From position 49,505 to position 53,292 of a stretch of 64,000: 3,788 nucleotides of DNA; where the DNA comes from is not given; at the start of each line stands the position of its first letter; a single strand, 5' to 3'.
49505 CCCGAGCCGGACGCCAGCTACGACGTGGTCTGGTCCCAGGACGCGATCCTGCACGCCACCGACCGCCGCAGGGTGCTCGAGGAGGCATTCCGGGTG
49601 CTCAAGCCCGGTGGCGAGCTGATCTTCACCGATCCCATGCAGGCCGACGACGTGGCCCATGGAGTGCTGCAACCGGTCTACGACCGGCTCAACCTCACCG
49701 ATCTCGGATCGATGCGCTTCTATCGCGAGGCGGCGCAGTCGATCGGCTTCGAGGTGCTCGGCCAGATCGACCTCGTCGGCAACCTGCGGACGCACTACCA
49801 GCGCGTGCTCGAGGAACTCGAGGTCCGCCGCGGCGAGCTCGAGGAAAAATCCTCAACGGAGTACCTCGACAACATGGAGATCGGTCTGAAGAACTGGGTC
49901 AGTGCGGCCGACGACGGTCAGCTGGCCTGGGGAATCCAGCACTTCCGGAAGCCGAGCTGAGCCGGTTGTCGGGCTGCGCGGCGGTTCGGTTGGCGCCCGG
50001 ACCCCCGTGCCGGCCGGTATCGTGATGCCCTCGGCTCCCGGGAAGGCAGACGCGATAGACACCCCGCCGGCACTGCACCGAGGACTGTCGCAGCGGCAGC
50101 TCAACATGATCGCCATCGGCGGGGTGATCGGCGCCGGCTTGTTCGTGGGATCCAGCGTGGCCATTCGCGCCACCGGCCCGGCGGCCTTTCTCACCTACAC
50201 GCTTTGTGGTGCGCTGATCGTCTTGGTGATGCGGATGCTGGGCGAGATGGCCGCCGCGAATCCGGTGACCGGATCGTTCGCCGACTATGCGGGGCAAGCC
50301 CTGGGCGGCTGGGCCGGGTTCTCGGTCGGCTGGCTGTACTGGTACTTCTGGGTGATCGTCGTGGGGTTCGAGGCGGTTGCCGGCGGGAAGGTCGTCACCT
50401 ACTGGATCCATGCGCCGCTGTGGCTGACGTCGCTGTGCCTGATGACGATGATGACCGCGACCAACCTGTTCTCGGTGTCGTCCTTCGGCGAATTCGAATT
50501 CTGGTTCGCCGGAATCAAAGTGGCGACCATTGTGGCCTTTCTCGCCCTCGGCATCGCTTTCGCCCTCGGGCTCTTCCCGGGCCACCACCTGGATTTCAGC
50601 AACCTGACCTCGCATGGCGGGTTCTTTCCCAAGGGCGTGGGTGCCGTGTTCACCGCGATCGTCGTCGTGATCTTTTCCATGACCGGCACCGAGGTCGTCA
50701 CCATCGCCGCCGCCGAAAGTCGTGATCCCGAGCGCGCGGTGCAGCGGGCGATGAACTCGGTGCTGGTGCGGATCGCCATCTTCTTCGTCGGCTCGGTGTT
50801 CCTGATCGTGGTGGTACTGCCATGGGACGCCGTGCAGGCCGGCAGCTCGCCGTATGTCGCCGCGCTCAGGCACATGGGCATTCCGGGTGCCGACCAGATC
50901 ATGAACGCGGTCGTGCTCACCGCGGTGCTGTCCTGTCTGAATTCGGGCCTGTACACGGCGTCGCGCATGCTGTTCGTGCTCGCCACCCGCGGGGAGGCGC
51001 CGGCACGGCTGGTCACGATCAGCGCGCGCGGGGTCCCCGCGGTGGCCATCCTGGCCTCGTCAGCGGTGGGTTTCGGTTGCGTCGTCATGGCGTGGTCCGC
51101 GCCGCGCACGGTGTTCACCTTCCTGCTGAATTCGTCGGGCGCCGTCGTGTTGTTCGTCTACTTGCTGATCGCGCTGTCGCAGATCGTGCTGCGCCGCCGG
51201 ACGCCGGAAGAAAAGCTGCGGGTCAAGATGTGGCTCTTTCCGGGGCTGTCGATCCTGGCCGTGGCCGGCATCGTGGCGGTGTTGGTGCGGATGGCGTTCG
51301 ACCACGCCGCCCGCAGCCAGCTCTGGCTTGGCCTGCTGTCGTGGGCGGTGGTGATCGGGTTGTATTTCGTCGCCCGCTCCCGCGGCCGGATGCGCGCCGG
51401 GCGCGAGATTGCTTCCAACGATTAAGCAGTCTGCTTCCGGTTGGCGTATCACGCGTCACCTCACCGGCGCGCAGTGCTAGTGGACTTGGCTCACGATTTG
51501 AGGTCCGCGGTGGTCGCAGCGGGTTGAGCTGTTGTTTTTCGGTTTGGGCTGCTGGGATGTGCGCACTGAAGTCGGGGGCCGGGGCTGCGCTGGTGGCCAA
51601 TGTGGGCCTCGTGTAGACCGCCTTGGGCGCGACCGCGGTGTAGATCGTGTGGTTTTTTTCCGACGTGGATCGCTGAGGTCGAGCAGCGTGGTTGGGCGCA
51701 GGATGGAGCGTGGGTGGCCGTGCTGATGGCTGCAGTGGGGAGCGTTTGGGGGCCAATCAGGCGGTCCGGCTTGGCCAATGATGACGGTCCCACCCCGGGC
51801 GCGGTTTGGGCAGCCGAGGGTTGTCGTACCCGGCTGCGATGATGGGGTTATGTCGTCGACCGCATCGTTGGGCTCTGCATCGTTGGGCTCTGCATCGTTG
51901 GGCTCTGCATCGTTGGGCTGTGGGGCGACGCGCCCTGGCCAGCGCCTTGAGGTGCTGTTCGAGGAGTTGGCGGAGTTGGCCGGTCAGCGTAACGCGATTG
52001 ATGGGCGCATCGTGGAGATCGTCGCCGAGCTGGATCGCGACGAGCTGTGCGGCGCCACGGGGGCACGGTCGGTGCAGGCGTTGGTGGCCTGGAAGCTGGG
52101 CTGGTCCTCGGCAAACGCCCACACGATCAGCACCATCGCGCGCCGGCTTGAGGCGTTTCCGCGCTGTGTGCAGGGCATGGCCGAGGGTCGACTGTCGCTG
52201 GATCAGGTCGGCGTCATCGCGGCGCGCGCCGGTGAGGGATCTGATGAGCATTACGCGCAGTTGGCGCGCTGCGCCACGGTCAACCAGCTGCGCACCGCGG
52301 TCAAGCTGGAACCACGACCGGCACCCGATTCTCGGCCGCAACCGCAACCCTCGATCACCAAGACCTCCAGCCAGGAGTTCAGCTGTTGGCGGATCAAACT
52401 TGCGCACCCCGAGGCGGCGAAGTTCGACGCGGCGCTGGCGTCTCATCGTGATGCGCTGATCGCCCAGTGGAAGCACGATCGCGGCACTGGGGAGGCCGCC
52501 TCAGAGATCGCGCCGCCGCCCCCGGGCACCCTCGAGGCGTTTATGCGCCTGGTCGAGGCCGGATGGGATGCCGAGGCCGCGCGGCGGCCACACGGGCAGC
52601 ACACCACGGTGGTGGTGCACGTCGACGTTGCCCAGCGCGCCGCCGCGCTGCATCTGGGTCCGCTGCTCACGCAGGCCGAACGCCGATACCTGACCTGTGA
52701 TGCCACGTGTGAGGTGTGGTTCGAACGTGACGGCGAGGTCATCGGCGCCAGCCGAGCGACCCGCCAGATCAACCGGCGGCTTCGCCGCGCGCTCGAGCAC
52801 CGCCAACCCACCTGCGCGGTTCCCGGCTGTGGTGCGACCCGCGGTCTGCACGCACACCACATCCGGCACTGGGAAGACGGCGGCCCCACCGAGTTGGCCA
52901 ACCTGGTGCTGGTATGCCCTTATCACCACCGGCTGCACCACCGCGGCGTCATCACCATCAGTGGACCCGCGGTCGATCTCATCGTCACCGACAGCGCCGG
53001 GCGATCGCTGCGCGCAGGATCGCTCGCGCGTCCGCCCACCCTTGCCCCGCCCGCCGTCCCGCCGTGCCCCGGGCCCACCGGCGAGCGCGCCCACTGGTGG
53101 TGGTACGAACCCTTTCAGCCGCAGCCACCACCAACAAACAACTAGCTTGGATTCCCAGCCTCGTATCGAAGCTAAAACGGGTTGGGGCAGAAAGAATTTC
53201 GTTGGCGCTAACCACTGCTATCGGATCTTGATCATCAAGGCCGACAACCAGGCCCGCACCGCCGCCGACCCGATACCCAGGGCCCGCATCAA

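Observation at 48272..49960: Single-polypeptide glycine-to-betaine synthase (GSMT-SDMT fusion) in a mycobacterium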

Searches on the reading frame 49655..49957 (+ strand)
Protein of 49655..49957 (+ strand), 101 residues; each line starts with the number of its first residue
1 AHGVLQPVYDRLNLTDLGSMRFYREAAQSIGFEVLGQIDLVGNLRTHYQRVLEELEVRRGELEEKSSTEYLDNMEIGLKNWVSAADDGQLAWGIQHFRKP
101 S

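Call 21: find_homologous_proteins(query=window:49655-49957:+, max_evalue=0.00001)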
Query window:49655-49957:+ (101 aa): 23 proteins with E <= 0.00001 among 32 candidates.
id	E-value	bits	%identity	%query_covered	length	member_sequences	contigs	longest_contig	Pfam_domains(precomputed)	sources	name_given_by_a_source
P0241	1.1e-50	188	84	97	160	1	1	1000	PF13847.13,PF13489.13,PF13649.13,PF01209.25,PF08241.19,PF08242.19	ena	-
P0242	3.6e-42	160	77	98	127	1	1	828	-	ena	-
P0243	5.9e-41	156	75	98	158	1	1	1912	-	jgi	jgi:ubiquinone/menaquinone biosynthesis C-methylase UbiE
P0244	7.8e-34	134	69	96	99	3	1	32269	-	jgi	jgi:sarcosine/dimethylglycine N-methyltransferase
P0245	1.5e-33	133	66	98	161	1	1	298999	PF13847.13,PF13489.13,PF13649.13,PF08241.19,PF08242.19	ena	-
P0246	7.6e-32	127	63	98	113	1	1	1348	-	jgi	-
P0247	8.5e-32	127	65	97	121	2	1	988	-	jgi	jgi:sarcosine/dimethylglycine N-methyltransferase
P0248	1.0e-31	127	64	97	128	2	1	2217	-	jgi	jgi:sarcosine/dimethylglycine N-methyltransferase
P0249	1.3e-31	126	62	98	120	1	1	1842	-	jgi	jgi:hypothetical protein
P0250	1.4e-31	126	63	98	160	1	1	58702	PF13847.13,PF13489.13,PF13649.13,PF08241.19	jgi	jgi:glycine/sarcosine/dimethylglycine N-methyltransferase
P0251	3.6e-31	125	65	97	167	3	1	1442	PF13847.13,PF13649.13,PF08241.19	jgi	jgi:sarcosine/dimethylglycine N-methyltransferase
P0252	1.1e-29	120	62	95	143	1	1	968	PF08241.19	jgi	jgi:sarcosine/dimethylglycine N-methyltransferase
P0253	1.1e-29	120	63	98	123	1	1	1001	-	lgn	-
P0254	2.5e-29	119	61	98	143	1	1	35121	PF08241.19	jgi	jgi:glycine/sarcosine/dimethylglycine N-methyltransferase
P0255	4.3e-29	118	61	98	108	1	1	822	-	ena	-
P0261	1.8e-17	81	65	67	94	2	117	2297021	-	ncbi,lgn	-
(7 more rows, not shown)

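Call 23: find_encoding_contigs(protein=P0261, flank=6000, max_places=3)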
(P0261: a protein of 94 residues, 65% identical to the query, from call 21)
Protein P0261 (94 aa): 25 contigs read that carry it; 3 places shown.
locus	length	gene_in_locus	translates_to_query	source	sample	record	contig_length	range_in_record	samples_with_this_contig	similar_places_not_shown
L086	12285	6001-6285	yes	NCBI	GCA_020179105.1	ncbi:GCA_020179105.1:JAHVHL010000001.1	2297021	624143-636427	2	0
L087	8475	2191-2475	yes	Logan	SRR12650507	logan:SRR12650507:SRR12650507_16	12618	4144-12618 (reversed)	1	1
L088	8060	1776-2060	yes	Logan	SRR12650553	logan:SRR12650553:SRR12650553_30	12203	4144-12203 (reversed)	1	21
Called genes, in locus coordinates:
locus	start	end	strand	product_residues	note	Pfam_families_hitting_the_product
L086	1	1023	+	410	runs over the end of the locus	PF01757:Acyl_transf_3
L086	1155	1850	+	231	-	PF00657:Lipase_GDSL, PF13472:Lipase_GDSL_2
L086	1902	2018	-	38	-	-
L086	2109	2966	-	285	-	PF00756:Esterase (weak)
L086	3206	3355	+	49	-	PF00934:PE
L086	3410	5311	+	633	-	-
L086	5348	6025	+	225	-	PF02353:CMAS, PF13847:Methyltransf_31 (weak), PF08241:Methyltransf_11, PF13649:Methyltransf_25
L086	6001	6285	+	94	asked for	-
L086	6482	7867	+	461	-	PF00324:AA_permease, PF03845:Spore_permease, PF13520:AA_permease_2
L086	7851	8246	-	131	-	-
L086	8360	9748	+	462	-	PF00202:Aminotran_3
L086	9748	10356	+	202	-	PF00300:His_Phos_1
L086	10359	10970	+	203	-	PF08534:Redoxin, PF00578:AhpC-TSA, PF00085:Thioredoxin (faint)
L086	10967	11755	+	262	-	PF02683:DsbD_TM (faint)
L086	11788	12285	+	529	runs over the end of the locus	PF05140:ResB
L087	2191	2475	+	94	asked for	-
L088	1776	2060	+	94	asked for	-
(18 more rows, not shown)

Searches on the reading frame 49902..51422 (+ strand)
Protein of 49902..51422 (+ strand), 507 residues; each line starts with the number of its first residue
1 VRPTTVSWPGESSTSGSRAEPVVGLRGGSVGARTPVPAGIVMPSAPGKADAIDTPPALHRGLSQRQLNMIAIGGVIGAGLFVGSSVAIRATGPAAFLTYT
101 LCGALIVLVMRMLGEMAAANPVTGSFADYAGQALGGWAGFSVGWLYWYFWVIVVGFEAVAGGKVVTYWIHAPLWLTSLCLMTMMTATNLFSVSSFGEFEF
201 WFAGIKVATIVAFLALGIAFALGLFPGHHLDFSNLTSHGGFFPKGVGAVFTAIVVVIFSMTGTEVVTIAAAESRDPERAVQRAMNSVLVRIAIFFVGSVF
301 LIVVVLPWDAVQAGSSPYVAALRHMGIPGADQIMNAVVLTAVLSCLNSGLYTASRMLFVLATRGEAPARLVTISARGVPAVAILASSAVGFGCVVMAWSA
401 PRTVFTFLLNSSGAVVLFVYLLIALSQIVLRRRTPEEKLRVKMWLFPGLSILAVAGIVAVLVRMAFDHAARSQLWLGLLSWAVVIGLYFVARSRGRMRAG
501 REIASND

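Call 3: search_protein_families(library=pfam, proteins=[window:49902-51422:+], max_evalue=0.01)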
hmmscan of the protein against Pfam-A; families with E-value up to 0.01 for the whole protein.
window:49902-51422:+ (507 aa): 3 families
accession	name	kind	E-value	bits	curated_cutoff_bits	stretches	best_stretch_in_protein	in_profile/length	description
PF00324.27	AA_permease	-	2.4e-116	389.7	24.6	1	68-471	3-427/470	Amino acid permease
PF13520.12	AA_permease_2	-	2.8e-34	119.2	27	1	62-478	1-417/427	Amino acid permease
PF03845.19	Spore_permease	-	1.1e-09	38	23.4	1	62-347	2-279/321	Spore germination protein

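Call 4: search_protein_families(library=ncbifam, proteins=[window:49902-51422:+], max_evalue=0.01)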
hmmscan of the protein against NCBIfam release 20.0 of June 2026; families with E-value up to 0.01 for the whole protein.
window:49902-51422:+ (507 aa): 23 families
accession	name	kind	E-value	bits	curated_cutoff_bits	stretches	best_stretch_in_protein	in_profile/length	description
TIGR01773.1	GABAperm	equivalog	1.3e-160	535.1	678.1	1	58-492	10-450/452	GABA permease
NF007566.0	PRK10197.1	equivalog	1.2e-120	403.4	871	1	55-493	7-451/466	GABA permease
NF008272.0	PRK11049.1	equivalog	3.2e-92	310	732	1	54-498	15-466/470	D-serine/D-alanine/glycine transporter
NF047867.1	AA_transp_ThrP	exception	3.2e-92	309.9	850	1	55-493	5-450/461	bifunctional threonine/serine APC transporter ThrP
NF008016.0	PRK10746.1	equivalog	4.6e-91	306.2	799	1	54-492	4-449/461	amino acid permease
NF007594.0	PRK10238.1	equivalog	6.4e-89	298.9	848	1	57-494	9-448/456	aromatic amino acid transporter AroP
NF007876.0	PRK10580.1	equivalog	7.1e-87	292.2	736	1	57-493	6-447/457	proline-specific permease ProY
NF007602.0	PRK10249.1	equivalog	2e-86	290.8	851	1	51-485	12-448/458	phenylalanine transporter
NF008484.0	PRK11387.1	equivalog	7.8e-84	282.3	716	1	54-497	8-463/471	S-methylmethionine permease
NF011623.0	PRK15049.1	equivalog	2.1e-81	274.3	773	1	58-492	26-470/499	L-asparagine permease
NF008094.0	PRK10836.1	subfamily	6.4e-80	269.3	735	1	53-433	8-399/489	amino acid permease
TIGR00913.1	2A0310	subfamily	4.5e-76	256.5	578.7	1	60-470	2-435/480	amino acid permease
TIGR00909.1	2A0306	subfamily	2.1e-39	135.7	556.8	1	58-477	1-420/429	amino acid transporter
TIGR00908.1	2A0305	equivalog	2.9e-24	85.8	381.75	1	56-494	3-432/442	ethanolamine permease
NF053761.1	BrChAATpBcaP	equivalog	3.8e-23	82.3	690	1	57-478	19-443/460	branched-chain amino acid transporter BcaP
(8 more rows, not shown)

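Call 19: find_homologous_proteins(query=window:50025-51422:+, max_evalue=1e-50)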
Query window:50025-51422:+ (466 aa): 7992 proteins with E <= 1e-50 among 8000 candidates; the best 120 are listed.
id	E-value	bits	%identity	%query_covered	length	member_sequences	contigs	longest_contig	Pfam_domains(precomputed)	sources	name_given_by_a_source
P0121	2.3e-288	974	98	100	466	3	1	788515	PF13520.13,PF00324.28,PF03845.20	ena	-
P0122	8.5e-254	860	92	94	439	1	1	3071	PF13520.13,PF00324.28,PF03845.20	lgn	-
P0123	1.9e-249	846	88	96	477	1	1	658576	PF13520.13,PF00324.28,PF03845.20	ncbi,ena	-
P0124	2.5e-249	846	86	99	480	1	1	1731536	PF13520.13,PF00324.28,PF03845.20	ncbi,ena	-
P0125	1.4e-248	843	86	97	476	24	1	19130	PF13520.13,PF00324.28,PF03845.20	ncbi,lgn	-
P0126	1.5e-234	797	83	97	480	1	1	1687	PF13520.13,PF00324.28,PF03845.20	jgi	jgi:GABA permease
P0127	7.3e-234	795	86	92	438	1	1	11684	PF13520.13,PF00324.28,PF03845.20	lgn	-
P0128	1.4e-232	790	81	97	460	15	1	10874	PF13520.13,PF00324.28,PF03845.20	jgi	jgi:GABA permease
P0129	3.0e-232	789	83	95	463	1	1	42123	PF13520.13,PF00324.28,PF03845.20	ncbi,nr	ncbi:MAG: amino acid permease [Mycobacterium sp.]|nr:amino acid permease [Mycobacterium sp.]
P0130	2.2e-231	786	80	96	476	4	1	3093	PF13520.13,PF00324.28,PF03845.20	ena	-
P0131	2.6e-231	786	81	96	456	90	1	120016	PF13520.13,PF00324.28,PF03845.20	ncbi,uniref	ncbi:amino acid permease [Mycobacterium sp.]|uniref:amino acid permease n=1 Tax=Mycobacterium sp. Ta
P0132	3.3e-231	786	82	93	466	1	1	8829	PF13520.13,PF00324.28,PF03845.20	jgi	jgi:GABA permease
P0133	6.8e-231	785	81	95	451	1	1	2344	PF13520.13,PF00324.28,PF03845.20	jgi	jgi:GABA permease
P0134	7.7e-231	785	80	97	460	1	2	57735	PF13520.13,PF00324.28,PF03845.20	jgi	jgi:GABA permease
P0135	9.0e-231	784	84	93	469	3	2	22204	PF13520.13,PF00324.28,PF03845.20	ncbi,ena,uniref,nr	ncbi:amino acid permease [Mycobacterium sp.]|uniref:amino acid permease n=1 Tax=Mycobacterium sp. Ta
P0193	2.4e-225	767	81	94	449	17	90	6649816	PF13520.13,PF00324.28,PF03845.20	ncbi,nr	ncbi:amino acid permease [Mycobacterium kansasii]|nr:amino acid permease [Mycobacterium kansasii] AG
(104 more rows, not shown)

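Call 22: find_encoding_contigs(protein=P0193, flank=7000, max_places=2)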
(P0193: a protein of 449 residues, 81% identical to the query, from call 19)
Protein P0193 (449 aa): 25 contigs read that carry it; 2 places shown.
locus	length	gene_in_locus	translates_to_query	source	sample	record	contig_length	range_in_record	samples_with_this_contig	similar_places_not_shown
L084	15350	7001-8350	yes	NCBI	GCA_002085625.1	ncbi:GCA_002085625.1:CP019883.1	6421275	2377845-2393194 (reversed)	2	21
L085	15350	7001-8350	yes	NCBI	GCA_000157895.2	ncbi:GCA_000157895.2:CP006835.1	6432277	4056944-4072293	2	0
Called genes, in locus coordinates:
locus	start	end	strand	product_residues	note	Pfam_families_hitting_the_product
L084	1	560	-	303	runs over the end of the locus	PF00756:Esterase (weak)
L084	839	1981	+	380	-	PF00296:Bac_luciferase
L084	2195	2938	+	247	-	PF05724:TPMT (faint), PF05175:MTS (weak), PF13489:Methyltransf_23, PF13847:Methyltransf_31, PF08241:Methyltransf_11, PF08242:Methyltransf_12, PF13649:Methyltransf_25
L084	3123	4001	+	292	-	PF00582:Usp, PF01012:ETF (faint), PF00582:Usp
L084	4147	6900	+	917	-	PF00690:Cation_ATPase_N, PF00122:E1-E2_ATPase, PF00702:Hydrolase, PF13246:Cation_ATPase, PF00689:Cation_ATPase_C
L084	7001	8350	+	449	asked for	PF00324:AA_permease, PF03845:Spore_permease, PF13520:AA_permease_2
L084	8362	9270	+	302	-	-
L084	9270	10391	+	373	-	PF02771:Acyl-CoA_dh_N, PF02770:Acyl-CoA_dh_M, PF00441:Acyl-CoA_dh_1, PF08028:Acyl-CoA_dh_2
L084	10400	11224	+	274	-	PF12974:Phosphonate-bd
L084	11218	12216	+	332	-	PF04055:Radical_SAM, PF13353:Fer4_12 (faint)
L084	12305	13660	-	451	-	PF07690:MFS_1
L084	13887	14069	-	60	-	-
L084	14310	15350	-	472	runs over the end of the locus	PF00823:PPE, PF12484:PPE-SVP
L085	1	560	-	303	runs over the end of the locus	PF00756:Esterase (weak)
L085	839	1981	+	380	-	PF00296:Bac_luciferase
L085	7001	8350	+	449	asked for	PF00324:AA_permease, PF03845:Spore_permease, PF13520:AA_permease_2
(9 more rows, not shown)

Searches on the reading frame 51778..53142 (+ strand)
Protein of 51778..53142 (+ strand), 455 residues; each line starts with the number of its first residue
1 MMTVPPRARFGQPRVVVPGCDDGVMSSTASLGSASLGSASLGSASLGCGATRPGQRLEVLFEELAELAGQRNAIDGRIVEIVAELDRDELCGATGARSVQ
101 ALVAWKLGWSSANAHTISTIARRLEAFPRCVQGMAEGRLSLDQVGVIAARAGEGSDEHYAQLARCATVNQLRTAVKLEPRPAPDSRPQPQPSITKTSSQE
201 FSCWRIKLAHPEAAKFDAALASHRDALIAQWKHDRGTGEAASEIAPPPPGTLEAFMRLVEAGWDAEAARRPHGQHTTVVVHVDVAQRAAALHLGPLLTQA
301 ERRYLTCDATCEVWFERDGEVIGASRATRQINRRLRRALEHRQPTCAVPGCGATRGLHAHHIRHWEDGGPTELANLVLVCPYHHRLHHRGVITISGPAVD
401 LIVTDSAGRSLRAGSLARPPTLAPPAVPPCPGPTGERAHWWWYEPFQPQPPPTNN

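Call 3: search_protein_families(library=pfam, proteins=[window:51778-53142:+], max_evalue=0.01)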
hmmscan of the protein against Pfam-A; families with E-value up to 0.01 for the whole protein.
window:51778-53142:+ (455 aa): 3 families
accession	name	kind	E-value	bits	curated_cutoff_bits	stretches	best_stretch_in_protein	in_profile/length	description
PF02720.22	DUF222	-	7e-51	173.8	24.4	1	62-342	2-305/306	Domain of unknown function (DUF222)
PF01844.29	HNH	-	4e-07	30.5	21.4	1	351-389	4-46/47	HNH endonuclease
PF13391.12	HNH_2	-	0.00038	20.7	21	1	346-394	1-65/66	HNH endonuclease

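Call 4: search_protein_families(library=ncbifam, proteins=[window:51778-53142:+], max_evalue=0.01)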
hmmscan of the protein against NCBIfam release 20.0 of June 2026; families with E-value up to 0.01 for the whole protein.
window:51778-53142:+ (455 aa): 2 families
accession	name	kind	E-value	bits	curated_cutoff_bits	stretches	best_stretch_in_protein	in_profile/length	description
NF045808.1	PT-DNA_restrict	exception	8.7e-08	31.6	180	1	352-405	188-240/284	phosphorothioated DNA-binding restriction endonuclease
NF040563.1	guided_IscB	equivalog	2.4e-05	23.6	175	1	338-390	187-238/314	RNA-guided endonuclease IscB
